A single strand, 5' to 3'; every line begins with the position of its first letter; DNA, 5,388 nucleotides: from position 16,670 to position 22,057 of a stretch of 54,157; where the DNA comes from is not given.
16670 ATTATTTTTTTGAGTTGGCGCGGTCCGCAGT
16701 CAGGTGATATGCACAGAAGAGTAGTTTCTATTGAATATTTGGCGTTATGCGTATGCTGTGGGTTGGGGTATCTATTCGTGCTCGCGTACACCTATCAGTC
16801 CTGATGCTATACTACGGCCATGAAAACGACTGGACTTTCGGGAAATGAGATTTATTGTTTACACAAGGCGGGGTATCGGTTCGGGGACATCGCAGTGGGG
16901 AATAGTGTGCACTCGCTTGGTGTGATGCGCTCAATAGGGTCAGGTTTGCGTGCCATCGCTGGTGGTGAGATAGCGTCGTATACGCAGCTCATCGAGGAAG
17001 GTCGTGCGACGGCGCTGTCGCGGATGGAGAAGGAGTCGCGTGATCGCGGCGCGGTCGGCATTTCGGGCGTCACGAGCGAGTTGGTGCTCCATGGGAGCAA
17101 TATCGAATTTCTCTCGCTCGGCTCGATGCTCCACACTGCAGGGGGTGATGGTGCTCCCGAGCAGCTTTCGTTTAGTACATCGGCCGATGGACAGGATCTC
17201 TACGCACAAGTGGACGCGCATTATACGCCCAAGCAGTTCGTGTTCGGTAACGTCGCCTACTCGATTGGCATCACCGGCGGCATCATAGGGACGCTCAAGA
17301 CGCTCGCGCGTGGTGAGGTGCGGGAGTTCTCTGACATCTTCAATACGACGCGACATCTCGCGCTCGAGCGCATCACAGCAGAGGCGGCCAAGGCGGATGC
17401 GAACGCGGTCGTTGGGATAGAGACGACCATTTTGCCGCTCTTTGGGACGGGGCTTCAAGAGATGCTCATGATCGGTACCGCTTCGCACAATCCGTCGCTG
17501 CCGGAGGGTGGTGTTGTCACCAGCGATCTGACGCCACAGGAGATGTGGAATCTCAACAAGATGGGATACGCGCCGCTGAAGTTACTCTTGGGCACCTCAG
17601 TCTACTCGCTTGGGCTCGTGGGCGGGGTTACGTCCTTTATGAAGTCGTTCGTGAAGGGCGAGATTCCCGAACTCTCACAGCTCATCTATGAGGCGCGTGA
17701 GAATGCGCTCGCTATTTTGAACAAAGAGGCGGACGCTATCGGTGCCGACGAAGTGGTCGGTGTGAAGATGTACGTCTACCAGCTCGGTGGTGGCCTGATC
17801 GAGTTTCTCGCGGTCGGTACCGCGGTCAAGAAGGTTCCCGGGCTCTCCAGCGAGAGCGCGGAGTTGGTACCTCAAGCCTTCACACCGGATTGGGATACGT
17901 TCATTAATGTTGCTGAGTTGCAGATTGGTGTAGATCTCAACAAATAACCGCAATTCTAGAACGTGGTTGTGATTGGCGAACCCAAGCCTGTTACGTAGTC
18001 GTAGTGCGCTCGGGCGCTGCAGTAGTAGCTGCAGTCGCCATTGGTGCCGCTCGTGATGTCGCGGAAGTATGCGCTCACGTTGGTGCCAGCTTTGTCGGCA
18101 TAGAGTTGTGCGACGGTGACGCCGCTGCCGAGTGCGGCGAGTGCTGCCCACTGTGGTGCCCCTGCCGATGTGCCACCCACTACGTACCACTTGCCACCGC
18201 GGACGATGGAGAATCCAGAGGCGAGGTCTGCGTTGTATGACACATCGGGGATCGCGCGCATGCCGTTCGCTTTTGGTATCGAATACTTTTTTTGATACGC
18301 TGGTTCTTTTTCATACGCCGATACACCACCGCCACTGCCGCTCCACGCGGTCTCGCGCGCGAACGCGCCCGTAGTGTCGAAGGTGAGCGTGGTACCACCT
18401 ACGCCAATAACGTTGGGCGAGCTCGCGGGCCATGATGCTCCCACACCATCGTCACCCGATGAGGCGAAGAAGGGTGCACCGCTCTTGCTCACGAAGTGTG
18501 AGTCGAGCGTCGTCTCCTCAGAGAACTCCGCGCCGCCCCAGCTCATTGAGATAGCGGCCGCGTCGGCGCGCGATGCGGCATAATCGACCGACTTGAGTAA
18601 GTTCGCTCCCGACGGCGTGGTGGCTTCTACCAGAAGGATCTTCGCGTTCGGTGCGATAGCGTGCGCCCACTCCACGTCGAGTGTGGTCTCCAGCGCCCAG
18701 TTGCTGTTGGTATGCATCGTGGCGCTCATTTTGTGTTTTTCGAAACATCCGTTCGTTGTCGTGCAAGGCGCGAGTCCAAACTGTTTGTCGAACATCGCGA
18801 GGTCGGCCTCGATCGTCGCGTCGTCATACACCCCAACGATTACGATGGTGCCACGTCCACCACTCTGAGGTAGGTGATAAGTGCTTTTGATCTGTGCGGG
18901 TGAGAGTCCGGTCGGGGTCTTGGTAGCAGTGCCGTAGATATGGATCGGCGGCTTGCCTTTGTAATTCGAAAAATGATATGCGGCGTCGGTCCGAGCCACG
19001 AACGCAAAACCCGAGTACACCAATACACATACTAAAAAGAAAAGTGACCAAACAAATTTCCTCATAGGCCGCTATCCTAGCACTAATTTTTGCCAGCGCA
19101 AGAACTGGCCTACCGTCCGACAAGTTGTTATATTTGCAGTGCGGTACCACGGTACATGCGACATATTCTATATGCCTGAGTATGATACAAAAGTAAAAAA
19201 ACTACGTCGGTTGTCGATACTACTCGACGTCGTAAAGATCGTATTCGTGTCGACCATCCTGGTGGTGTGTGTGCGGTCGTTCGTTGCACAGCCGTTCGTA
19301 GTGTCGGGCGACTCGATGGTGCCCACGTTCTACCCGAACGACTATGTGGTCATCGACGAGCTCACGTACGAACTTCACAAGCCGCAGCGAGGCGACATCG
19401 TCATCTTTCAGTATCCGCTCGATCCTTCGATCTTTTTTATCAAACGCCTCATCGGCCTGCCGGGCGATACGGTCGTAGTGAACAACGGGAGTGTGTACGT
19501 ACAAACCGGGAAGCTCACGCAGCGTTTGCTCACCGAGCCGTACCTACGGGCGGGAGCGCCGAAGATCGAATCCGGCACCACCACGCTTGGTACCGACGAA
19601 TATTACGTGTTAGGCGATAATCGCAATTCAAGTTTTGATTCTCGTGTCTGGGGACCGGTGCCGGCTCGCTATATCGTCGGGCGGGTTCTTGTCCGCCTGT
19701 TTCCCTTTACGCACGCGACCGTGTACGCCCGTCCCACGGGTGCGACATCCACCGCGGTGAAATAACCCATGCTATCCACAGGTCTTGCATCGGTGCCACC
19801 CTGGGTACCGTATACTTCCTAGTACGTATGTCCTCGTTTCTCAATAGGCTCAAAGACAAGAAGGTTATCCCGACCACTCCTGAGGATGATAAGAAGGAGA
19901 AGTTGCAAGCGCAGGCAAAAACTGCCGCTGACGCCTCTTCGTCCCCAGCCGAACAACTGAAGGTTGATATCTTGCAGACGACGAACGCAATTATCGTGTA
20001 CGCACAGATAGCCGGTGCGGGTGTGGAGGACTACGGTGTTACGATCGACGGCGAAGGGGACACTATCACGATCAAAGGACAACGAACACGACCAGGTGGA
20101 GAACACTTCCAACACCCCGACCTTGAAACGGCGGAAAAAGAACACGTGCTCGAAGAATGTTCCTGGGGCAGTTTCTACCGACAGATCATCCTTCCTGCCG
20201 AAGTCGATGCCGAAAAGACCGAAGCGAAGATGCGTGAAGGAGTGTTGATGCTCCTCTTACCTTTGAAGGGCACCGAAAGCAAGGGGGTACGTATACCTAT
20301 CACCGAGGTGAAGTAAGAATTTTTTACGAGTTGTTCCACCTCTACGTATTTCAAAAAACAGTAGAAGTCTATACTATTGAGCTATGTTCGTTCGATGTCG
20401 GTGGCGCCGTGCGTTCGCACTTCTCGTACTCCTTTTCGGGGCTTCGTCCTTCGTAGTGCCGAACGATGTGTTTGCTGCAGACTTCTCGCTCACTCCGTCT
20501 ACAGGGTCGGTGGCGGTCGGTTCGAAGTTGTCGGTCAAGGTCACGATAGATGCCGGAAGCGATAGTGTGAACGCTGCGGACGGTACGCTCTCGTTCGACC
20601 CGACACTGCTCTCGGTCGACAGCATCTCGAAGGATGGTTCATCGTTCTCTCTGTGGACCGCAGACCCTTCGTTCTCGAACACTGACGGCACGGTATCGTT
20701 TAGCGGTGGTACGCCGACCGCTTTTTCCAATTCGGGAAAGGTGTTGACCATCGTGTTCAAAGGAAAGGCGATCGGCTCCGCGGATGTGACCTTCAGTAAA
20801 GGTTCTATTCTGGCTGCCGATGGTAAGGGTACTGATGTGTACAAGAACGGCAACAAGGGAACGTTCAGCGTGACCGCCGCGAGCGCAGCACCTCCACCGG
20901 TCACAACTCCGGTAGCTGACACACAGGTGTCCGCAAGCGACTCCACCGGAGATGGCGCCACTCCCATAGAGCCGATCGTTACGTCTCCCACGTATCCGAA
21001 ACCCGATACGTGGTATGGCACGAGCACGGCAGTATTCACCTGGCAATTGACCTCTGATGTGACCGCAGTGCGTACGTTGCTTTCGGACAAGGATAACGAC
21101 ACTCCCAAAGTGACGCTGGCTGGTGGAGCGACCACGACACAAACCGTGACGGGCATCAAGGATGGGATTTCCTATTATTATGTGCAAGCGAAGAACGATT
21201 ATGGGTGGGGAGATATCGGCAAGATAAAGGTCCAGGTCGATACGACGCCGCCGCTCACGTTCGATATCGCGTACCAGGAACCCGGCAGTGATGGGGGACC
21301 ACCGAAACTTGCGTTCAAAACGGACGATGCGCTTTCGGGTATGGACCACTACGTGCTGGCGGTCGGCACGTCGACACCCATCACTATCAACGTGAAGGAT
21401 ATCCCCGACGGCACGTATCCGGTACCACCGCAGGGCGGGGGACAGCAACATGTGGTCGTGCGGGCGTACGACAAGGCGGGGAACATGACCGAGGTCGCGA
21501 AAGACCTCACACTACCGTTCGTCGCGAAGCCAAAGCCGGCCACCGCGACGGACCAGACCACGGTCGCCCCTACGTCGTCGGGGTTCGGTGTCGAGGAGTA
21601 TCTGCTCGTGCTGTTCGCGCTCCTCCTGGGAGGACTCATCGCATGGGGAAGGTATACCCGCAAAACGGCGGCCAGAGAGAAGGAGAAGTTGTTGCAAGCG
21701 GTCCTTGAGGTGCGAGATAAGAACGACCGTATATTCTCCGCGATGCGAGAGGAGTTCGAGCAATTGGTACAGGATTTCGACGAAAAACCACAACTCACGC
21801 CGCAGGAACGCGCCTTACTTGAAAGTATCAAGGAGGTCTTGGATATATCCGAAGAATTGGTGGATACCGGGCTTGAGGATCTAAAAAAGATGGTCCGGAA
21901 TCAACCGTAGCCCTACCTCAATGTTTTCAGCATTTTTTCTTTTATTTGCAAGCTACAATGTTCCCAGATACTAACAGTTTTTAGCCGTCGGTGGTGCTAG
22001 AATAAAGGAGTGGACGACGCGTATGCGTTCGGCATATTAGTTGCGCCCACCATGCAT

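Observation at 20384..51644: Non-cellulosomal cohesin-dockerin network built around the giant gene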

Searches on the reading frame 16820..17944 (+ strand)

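Call 11: search_protein_families(library=pfam, proteins=[window:16820-17944:+], max_evalue=0.01)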
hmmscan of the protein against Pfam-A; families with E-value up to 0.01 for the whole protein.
window:16820-17944:+ (375 aa): 1 family
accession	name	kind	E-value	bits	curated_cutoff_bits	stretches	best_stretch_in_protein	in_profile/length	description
PF01906.23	YbjQ_1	-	5.6e-43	146.2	23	3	254-337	19-102/103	Putative heavy-metal-binding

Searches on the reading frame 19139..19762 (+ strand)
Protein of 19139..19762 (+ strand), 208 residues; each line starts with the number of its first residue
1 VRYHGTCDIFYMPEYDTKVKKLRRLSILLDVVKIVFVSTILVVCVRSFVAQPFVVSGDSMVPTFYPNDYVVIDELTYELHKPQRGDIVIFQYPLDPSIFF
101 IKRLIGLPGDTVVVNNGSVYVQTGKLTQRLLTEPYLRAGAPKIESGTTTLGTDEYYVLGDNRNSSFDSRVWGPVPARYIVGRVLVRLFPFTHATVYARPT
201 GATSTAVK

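Call 11: search_protein_families(library=pfam, proteins=[window:19139-19762:+], max_evalue=0.01)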
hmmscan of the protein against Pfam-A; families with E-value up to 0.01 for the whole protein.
window:19139-19762:+ (208 aa): 2 families
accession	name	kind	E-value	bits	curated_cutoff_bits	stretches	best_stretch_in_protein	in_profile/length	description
PF10502.14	Peptidase_S26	-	2.6e-44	151.6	22.9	1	29-187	2-167/168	Signal peptidase, peptidase S26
PF00717.28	Peptidase_S24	-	7e-05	23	23.3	1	54-111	39-88/116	Peptidase S24-like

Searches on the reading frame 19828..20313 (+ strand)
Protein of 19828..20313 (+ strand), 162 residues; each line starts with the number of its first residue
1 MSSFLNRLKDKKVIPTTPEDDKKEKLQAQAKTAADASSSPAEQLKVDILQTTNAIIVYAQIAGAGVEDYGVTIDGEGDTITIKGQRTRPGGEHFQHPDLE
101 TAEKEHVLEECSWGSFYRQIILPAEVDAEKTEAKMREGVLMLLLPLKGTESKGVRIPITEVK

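Call 11: search_protein_families(library=pfam, proteins=[window:19828-20313:+], max_evalue=0.01)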
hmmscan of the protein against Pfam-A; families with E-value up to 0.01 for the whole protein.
window:19828-20313:+ (162 aa): 1 family
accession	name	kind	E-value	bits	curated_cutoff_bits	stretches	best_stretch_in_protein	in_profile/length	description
PF00011.27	HSP20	-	2e-11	44.3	20.8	1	48-158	2-101/102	Hsp20/alpha crystallin family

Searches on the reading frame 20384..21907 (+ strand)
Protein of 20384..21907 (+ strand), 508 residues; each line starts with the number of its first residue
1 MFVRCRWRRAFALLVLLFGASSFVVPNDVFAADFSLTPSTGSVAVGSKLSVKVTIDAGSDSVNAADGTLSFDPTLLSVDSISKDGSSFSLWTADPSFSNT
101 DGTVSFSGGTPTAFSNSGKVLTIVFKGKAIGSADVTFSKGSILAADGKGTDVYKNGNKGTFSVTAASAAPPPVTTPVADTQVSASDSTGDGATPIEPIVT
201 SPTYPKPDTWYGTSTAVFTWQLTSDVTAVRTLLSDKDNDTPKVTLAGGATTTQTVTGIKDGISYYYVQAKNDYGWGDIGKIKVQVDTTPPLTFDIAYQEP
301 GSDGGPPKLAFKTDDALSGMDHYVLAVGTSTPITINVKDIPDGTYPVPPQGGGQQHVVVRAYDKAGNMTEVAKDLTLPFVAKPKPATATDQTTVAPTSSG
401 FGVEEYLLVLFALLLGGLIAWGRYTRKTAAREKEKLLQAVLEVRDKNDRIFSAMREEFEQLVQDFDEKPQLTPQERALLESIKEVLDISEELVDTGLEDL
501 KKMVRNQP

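Call 8: search_protein_families(library=pfam, proteins=[window:20384-21907:+], max_evalue=1)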
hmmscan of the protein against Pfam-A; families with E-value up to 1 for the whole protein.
window:20384-21907:+ (508 aa): 4 families
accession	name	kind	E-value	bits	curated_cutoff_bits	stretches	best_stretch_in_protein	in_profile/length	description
PF17231.7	DUF5305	-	0.0074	16.2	29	1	381-492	95-193/217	Family of unknown function (DUF5305)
PF24622.1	TMP_4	-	0.044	14.4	27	1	455-485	34-66/77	Tape measure protein domain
PF22544.2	HYDIN_VesB_CFA65-like_Ig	-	0.17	12.6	25.5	0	31-58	46-73/100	HYDIN/CFA65/VesB-like, Ig-like domain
PF00483.29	NTP_transferase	-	0.21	11.6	21.2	0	429-474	124-169/245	Nucleotidyl transferase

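Call 14: search_protein_families(library=ncbifam, proteins=[window:20384-21907:+], max_evalue=1)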
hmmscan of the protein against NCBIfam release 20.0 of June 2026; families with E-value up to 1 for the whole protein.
window:20384-21907:+ (508 aa): 2 families
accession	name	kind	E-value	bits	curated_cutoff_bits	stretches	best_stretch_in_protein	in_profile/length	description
NF047446.1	barrel_OmpL47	domain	0.0011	19.4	40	1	312-372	10-62/68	OmpL47-type beta-barrel domain-containing protein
NF047849.1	Lsa33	exception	0.12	11.5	420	1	430-507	228-299/310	surface adhesin Lsa33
